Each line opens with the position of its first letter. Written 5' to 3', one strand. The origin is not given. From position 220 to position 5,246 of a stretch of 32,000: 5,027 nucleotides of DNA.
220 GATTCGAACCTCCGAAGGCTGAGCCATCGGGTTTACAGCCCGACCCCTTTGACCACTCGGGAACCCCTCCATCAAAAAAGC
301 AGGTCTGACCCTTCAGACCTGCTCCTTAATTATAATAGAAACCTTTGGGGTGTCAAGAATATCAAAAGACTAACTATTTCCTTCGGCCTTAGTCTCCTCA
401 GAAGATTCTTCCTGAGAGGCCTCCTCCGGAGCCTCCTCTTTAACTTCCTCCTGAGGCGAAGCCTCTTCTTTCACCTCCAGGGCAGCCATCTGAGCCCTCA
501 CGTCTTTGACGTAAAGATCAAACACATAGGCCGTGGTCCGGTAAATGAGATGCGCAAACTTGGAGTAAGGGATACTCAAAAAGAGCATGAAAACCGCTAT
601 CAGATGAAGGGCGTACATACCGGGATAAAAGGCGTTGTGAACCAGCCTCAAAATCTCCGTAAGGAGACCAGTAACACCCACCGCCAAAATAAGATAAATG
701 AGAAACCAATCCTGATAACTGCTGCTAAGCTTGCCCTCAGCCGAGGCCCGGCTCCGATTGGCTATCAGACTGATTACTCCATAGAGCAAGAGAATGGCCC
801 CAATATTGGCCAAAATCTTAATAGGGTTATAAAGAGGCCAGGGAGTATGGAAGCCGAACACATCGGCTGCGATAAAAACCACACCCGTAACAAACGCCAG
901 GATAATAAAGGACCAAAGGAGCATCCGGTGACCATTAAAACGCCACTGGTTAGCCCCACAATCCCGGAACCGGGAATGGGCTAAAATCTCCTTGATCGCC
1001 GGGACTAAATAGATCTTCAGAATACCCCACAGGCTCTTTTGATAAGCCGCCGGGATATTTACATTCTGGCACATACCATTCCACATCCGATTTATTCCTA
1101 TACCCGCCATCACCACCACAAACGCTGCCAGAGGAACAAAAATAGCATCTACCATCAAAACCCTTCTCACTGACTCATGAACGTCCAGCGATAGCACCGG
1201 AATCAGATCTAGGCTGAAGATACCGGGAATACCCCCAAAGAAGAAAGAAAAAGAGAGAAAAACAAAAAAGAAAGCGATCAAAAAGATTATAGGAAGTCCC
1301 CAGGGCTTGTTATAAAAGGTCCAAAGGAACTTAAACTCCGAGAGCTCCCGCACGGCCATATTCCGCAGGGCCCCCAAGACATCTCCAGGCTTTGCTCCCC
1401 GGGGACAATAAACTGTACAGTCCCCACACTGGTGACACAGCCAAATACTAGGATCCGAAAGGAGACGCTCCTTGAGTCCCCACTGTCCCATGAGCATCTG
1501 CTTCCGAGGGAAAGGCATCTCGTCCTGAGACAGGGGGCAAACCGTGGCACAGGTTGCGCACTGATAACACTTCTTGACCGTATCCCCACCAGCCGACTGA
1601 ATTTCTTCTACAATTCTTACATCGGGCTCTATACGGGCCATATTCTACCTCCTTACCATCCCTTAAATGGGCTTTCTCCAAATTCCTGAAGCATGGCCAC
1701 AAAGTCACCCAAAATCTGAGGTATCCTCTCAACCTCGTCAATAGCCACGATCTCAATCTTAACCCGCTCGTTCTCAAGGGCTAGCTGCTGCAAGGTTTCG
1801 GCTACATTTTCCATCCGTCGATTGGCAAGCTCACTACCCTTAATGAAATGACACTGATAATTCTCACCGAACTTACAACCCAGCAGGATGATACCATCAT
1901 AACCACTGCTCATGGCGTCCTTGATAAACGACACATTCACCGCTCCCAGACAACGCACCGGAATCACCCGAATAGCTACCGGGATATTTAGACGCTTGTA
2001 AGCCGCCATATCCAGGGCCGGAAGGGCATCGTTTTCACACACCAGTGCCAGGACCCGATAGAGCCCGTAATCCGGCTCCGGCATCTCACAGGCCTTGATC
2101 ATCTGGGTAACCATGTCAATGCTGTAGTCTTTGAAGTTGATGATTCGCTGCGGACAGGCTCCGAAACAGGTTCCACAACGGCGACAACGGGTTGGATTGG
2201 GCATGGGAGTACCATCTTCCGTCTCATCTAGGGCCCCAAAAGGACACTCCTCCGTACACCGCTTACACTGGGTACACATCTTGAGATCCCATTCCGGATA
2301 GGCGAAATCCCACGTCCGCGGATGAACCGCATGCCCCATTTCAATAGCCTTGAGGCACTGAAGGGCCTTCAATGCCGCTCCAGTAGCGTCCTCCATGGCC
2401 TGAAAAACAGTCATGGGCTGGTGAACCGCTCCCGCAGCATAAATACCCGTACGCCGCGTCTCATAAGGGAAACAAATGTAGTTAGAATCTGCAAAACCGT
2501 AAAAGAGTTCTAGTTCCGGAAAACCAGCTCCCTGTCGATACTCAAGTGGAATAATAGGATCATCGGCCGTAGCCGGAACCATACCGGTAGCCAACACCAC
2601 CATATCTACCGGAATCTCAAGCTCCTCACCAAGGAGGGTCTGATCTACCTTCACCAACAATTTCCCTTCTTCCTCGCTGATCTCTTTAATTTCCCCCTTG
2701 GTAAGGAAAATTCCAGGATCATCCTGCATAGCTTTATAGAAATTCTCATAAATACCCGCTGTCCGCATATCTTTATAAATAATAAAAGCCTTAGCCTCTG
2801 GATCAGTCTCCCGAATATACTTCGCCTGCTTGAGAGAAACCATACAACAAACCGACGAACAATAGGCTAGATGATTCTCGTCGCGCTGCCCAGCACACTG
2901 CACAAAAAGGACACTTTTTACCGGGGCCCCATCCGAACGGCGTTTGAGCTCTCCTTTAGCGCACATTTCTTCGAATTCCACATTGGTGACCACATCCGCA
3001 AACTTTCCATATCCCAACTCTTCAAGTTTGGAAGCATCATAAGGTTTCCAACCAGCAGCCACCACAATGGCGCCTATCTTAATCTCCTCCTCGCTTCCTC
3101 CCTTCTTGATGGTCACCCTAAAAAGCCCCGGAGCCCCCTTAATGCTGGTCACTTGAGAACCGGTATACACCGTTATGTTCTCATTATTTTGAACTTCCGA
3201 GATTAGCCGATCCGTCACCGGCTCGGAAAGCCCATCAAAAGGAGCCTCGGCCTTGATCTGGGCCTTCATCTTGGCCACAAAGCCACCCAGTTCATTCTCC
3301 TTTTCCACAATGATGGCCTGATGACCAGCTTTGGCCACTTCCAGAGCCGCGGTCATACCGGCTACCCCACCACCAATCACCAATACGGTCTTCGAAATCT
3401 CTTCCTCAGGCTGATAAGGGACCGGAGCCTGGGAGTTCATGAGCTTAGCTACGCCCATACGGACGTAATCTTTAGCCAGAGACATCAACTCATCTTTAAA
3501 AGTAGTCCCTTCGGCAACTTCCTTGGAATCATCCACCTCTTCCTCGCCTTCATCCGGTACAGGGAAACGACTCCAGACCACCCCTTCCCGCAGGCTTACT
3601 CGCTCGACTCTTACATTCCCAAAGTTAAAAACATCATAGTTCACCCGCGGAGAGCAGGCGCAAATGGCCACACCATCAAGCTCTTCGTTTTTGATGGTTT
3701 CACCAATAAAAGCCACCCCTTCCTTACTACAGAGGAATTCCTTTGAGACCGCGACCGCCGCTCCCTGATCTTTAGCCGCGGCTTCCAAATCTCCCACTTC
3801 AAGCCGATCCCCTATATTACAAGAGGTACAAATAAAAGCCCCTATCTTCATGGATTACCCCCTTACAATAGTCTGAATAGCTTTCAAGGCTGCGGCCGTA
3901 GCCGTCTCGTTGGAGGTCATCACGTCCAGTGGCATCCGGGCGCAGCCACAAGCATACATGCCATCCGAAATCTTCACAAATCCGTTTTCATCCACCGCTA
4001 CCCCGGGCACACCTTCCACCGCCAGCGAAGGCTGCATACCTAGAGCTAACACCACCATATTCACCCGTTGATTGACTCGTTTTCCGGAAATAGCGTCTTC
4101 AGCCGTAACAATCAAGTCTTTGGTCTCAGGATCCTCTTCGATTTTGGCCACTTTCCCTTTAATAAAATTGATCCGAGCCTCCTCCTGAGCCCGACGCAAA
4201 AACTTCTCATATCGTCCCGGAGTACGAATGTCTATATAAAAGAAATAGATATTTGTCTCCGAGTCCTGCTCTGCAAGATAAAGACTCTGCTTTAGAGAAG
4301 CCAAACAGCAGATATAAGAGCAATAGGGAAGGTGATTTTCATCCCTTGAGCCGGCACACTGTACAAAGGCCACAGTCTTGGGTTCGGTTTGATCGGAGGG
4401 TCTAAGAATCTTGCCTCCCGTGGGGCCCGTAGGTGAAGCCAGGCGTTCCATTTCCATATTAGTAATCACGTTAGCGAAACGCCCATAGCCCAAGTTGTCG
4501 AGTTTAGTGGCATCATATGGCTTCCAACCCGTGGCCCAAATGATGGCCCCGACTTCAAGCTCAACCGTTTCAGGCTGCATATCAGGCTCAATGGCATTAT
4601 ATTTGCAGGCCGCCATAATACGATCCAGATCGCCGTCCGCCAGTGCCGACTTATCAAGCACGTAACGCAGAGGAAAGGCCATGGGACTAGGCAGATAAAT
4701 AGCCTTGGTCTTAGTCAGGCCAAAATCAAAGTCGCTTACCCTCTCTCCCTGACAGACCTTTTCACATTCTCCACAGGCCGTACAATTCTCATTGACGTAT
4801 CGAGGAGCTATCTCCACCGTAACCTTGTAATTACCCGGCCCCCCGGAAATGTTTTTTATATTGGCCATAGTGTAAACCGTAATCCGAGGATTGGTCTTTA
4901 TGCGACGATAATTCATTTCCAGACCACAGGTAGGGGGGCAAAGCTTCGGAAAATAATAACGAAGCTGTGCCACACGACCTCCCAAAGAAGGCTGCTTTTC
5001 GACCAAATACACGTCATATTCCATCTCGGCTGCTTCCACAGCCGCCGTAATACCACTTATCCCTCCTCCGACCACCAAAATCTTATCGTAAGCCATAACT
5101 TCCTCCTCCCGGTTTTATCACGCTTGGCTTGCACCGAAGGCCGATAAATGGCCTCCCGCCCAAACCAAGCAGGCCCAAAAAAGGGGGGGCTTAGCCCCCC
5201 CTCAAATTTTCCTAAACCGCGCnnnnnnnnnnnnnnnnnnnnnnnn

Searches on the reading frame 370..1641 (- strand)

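Call 61: search_protein_families(library=pfam, max_evalue=0.00001, proteins=[window:370-1641:-])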
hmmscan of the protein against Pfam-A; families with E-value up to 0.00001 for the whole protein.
window:370-1641:- (423 aa): 4 families
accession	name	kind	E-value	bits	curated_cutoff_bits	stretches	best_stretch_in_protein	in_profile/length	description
PF13183.11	Fer4_8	-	8.3e-11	42.7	27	1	22-82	2-67/68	4Fe-4S dicluster domain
PF13534.11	Fer4_17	-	1.3e-07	32.5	22.2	1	24-82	1-59/61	4Fe-4S dicluster domain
PF13187.11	Fer4_9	-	1.8e-07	31.5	27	1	24-83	1-51/52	4Fe-4S dicluster domain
PF13237.11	Fer4_10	-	1.4e-06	28.6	25.5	0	23-37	7-21/53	4Fe-4S dicluster domain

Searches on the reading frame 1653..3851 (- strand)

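Call 61: search_protein_families(library=pfam, max_evalue=0.00001, proteins=[window:1653-3851:-])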
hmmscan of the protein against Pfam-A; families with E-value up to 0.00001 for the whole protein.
window:1653-3851:- (732 aa): 12 families
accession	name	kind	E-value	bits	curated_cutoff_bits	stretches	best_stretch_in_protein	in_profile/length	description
PF02662.21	FlpD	-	9.6e-37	126.2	22.3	1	600-725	1-123/123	Methyl-viologen-reducing hydrogenase, delta subunit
PF07992.20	Pyr_redox_2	-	4.4e-20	72.7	26.1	1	155-278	2-118/291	Pyridine nucleotide-disulphide oxidoreductase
PF00037.32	Fer4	-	2.7e-10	40.1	21.1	0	519-541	1-23/24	4Fe-4S binding domain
PF01266.30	DAO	-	8e-10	39.2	27.9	1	156-189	2-35/353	FAD dependent oxidoreductase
PF12837.12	Fer4_6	-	2e-09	37.4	25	1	519-541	2-24/24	4Fe-4S binding domain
PF00890.30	FAD_binding_2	-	2.4e-09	37.3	20.4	1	156-190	2-36/414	FAD binding domain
PF13187.11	Fer4_9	-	1e-08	35.5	27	1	525-570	1-51/52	4Fe-4S dicluster domain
PF12831.13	FAD_oxidored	-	4.8e-08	33.1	27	1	156-193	2-39/416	FAD dependent oxidoreductase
PF03486.20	HI0933_like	-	6.8e-08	32.7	50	0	155-189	2-36/244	HI0933-like protein Rossmann domain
PF13738.12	Pyr_redox_3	-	3.3e-07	30.3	30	1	153-270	164-269/305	Pyridine nucleotide-disulphide oxidoreductase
PF13450.12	NAD_binding_8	-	4.9e-06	27.2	21.9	1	158-191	1-34/68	NAD(P)-binding Rossmann-like domain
PF13237.11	Fer4_10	-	6.5e-06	26.4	25.5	0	522-567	5-53/53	4Fe-4S dicluster domain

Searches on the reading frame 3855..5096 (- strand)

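Call 61: search_protein_families(library=pfam, max_evalue=0.00001, proteins=[window:3855-5096:-])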
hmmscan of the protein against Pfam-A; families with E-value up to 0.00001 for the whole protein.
window:3855-5096:- (413 aa): 5 families
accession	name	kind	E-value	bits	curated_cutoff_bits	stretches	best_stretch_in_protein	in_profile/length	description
PF12831.13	FAD_oxidored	-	1.6e-09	38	27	1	6-42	2-38/416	FAD dependent oxidoreductase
PF07992.20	Pyr_redox_2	-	3.1e-09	37.1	26.1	0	5-39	144-178/291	Pyridine nucleotide-disulphide oxidoreductase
PF13450.12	NAD_binding_8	-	1.4e-08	35.4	21.9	1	8-46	1-39/68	NAD(P)-binding Rossmann-like domain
PF01266.30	DAO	-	3.2e-07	30.6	27.9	0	5-39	1-35/353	FAD dependent oxidoreductase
PF00890.30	FAD_binding_2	-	1.9e-06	27.8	20.4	0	6-41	2-37/414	FAD binding domain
